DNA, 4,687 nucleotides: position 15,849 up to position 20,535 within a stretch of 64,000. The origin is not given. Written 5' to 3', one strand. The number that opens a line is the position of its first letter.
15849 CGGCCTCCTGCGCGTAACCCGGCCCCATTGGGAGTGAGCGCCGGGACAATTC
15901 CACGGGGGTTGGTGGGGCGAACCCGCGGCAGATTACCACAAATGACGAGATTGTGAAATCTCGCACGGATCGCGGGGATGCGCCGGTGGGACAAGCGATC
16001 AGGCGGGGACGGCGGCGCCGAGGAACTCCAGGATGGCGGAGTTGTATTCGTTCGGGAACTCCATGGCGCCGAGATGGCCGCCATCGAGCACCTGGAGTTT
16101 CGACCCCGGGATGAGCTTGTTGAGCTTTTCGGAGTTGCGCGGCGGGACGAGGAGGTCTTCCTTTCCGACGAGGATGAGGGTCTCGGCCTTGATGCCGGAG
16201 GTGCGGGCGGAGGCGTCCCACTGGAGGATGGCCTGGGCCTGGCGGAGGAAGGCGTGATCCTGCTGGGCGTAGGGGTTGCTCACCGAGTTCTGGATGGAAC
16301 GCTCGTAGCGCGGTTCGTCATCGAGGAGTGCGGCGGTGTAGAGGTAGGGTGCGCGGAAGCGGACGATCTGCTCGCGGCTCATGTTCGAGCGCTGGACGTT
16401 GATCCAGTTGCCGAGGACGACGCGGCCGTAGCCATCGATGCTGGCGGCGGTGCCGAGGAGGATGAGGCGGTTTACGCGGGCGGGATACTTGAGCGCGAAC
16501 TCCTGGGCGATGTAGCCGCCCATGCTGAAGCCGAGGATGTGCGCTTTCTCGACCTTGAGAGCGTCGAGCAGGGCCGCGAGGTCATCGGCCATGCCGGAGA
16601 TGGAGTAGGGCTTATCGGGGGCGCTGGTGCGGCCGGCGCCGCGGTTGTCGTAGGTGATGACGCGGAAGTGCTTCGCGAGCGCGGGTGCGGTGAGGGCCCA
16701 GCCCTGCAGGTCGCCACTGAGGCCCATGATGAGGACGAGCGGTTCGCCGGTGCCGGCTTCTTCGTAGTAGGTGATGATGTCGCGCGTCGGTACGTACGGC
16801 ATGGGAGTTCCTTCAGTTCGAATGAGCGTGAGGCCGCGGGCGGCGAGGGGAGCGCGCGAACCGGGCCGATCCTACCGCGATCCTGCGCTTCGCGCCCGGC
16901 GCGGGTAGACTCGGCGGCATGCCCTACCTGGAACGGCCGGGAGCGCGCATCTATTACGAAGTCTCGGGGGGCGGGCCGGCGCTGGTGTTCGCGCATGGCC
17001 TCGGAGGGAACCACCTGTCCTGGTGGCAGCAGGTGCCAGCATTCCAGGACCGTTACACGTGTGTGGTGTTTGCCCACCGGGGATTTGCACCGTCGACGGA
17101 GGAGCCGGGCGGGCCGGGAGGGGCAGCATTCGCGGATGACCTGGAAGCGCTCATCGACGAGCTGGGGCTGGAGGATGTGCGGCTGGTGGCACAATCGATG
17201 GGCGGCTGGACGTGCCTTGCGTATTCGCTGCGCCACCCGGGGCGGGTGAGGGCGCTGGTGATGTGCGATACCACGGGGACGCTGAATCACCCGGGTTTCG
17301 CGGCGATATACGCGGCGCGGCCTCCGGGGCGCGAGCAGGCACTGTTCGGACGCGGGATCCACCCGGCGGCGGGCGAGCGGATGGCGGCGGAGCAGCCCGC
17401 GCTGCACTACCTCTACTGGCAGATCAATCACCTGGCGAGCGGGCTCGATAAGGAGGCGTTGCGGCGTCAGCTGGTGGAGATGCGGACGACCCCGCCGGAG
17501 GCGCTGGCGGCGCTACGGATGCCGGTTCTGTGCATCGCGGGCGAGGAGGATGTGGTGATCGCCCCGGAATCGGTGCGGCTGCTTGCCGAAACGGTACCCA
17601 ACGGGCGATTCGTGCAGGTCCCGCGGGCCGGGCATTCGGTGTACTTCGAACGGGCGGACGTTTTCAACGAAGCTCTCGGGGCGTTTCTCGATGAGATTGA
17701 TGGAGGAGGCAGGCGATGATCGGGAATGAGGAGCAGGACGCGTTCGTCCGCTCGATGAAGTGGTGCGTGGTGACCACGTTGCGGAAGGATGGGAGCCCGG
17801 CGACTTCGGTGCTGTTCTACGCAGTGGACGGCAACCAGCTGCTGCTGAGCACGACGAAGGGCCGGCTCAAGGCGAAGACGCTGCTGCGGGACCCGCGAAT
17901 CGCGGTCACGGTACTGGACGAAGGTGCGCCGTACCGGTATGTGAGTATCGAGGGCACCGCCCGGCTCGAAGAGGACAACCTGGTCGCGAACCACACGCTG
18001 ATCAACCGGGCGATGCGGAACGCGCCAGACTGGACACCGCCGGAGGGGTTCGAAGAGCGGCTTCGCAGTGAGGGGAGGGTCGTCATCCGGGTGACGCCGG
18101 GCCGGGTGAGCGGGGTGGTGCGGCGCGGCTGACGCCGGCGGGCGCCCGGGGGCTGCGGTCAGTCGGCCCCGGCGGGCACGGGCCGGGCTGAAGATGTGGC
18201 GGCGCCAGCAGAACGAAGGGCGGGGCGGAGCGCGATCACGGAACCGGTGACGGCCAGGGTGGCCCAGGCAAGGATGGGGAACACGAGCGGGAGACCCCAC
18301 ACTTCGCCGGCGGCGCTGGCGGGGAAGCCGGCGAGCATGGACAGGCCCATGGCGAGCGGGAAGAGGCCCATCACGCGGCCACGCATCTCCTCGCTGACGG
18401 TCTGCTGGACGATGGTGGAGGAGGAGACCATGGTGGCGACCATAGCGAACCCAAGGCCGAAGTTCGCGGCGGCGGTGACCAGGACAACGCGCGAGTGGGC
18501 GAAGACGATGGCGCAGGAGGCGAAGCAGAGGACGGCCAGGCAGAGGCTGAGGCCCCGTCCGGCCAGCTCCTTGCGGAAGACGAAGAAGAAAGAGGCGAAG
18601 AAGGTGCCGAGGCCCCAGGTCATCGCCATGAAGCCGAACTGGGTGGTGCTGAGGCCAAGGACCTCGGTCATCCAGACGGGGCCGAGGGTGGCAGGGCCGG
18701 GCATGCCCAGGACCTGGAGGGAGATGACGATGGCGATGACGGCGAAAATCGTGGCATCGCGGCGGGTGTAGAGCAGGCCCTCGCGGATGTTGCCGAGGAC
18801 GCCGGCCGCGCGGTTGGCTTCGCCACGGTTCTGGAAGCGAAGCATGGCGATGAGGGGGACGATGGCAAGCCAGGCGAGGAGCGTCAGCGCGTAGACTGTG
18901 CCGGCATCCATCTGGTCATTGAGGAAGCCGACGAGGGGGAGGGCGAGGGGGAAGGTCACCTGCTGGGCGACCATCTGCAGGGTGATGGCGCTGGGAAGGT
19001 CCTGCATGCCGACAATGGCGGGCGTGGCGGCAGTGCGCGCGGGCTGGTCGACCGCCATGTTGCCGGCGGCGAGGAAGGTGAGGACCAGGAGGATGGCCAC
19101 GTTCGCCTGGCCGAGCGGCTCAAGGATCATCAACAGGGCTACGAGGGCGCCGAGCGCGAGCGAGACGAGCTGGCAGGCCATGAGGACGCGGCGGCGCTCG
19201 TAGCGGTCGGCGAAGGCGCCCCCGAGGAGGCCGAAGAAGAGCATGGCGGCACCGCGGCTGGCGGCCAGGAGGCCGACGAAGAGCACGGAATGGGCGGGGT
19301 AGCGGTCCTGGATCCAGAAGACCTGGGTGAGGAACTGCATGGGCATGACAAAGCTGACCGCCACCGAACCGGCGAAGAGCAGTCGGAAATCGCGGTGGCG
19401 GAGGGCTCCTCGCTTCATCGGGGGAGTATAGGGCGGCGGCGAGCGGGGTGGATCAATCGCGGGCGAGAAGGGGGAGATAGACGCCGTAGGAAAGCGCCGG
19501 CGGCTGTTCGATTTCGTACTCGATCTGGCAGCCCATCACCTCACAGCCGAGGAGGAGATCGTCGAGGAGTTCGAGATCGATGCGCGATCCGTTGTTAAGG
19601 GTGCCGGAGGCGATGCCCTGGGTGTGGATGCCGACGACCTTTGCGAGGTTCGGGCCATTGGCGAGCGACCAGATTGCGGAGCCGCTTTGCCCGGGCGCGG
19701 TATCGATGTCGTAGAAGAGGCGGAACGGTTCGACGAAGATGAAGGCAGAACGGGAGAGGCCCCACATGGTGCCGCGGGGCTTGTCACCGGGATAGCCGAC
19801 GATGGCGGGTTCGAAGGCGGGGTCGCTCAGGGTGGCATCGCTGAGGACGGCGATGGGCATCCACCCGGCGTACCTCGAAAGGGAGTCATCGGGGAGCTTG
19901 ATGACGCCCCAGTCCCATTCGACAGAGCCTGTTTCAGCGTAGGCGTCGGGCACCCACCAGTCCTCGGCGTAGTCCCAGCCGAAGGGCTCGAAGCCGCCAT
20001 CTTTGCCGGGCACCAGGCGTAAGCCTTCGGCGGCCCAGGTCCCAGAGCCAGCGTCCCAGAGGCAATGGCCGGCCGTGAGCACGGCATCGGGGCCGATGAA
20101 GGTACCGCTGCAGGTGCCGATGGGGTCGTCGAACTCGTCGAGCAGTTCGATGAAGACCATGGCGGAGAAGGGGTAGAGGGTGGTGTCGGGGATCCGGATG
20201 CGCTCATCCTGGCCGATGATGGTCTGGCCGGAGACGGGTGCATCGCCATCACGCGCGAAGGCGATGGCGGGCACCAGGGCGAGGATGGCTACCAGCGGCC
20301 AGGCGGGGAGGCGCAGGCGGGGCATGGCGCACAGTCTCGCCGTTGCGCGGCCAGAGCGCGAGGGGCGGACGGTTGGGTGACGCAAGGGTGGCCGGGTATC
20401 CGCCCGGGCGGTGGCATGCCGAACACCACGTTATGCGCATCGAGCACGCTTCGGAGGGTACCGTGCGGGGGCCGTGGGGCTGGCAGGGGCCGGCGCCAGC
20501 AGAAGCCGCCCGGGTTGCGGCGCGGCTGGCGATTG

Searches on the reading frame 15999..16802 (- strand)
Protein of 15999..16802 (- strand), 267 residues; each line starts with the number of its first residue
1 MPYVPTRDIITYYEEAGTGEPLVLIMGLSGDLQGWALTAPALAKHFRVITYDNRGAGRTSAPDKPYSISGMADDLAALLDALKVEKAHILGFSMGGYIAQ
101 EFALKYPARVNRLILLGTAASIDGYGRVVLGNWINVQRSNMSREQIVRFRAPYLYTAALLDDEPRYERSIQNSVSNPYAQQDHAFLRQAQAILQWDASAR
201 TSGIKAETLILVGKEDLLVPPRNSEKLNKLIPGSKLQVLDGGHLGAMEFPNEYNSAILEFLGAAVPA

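Call 32: search_protein_families(library=pfam, proteins=[window:15999-16802:-], max_evalue=0.0001)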
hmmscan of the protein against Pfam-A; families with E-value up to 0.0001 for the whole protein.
window:15999-16802:- (267 aa): 5 families
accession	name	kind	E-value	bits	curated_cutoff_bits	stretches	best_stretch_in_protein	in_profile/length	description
PF00561.26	Abhydrolase_1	-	3.6e-35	122.2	25.8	1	21-249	2-244/245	alpha/beta hydrolase fold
PF12146.15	Hydrolase_4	-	4e-19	69.3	27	1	39-238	24-226/239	Serine aminopeptidase, S33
PF12697.13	Abhydrolase_6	-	1.1e-17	65.9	26.3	1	34-253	13-214/217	Alpha/beta hydrolase family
PF03096.20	Ndr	-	1.9e-08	33.8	23.3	1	63-142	77-158/283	Ndr family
PF00975.26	Thioesterase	-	5.2e-06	27.3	26.4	1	43-117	24-101/226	Thioesterase domain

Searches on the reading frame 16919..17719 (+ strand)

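Call 32: search_protein_families(library=pfam, proteins=[window:16919-17719:+], max_evalue=0.0001)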
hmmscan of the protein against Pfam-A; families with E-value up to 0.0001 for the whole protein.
window:16919-17719:+ (266 aa): 4 families
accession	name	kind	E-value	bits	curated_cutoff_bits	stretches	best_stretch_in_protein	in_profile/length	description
PF00561.26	Abhydrolase_1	-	2.9e-32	112.7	25.8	1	20-245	1-244/245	alpha/beta hydrolase fold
PF12697.13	Abhydrolase_6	-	5.6e-19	70.1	26.3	1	22-252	1-217/217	Alpha/beta hydrolase family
PF12146.15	Hydrolase_4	-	1.3e-12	48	27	1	21-245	6-238/239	Serine aminopeptidase, S33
PF08386.16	Abhydrolase_4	-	6.6e-05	23.4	21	0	191-258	25-92/103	TAP-like protein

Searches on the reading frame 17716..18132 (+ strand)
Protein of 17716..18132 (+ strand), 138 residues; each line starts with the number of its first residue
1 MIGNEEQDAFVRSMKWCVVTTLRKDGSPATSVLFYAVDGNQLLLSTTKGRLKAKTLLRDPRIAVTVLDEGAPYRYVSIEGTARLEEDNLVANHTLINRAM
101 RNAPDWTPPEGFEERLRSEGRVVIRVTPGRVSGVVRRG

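Call 32: search_protein_families(library=pfam, proteins=[window:17716-18132:+], max_evalue=0.0001)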
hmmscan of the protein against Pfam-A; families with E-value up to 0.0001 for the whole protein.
window:17716-18132:+ (138 aa): 2 families
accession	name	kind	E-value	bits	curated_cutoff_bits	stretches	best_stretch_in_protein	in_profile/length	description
PF01243.27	PNPOx_N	-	8.5e-18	65.3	28.1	1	5-133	3-118/120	Pyridoxamine 5'-phosphate oxidase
PF12900.13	Pyridox_ox_2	-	1.2e-06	29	27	1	5-133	3-138/140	Pyridoxamine 5'-phosphate oxidase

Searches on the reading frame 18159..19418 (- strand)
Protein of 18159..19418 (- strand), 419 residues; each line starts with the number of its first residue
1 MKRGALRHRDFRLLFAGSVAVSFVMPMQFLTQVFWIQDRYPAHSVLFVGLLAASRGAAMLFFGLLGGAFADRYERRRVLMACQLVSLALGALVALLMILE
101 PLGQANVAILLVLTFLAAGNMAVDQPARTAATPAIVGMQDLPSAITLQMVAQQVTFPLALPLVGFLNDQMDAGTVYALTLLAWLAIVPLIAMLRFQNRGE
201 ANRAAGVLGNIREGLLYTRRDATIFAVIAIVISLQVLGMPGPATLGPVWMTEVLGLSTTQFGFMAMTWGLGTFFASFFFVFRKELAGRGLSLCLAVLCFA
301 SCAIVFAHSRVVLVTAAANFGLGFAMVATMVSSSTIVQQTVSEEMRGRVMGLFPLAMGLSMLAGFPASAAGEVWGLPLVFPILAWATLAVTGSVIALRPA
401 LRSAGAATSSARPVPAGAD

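Call 32: search_protein_families(library=pfam, proteins=[window:18159-19418:-], max_evalue=0.0001)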
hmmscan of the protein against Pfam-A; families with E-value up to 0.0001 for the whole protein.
window:18159-19418:- (419 aa): 2 families
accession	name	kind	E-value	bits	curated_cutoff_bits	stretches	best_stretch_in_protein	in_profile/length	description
PF07690.21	MFS_1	-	4.3e-28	98.7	33.4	2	17-364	11-346/347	Major Facilitator Superfamily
PF05977.19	MFS_3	-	1.4e-22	80.3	27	1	6-404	7-398/524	Transmembrane secretion effector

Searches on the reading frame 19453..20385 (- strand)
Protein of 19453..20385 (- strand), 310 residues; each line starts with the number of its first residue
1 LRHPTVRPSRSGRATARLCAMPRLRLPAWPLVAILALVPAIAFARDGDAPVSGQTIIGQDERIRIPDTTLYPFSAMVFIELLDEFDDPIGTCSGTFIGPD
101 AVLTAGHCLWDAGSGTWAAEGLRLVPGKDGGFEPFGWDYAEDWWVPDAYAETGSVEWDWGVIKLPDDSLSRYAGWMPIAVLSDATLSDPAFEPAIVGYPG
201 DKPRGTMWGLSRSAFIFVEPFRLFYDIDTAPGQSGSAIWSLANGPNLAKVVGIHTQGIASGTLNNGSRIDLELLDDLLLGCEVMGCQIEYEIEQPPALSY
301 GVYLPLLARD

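Call 32: search_protein_families(library=pfam, proteins=[window:19453-20385:-], max_evalue=0.0001)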
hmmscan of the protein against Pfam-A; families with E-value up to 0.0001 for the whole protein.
window:19453-20385:- (310 aa): 2 families
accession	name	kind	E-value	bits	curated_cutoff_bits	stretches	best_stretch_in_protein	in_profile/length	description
PF13365.12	Trypsin_2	-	2.2e-06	28.9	27.6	1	92-244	1-139/144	Trypsin-like peptidase domain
PF00089.32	Trypsin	-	2.4e-05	24.7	20.6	0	91-257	26-198/220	Trypsin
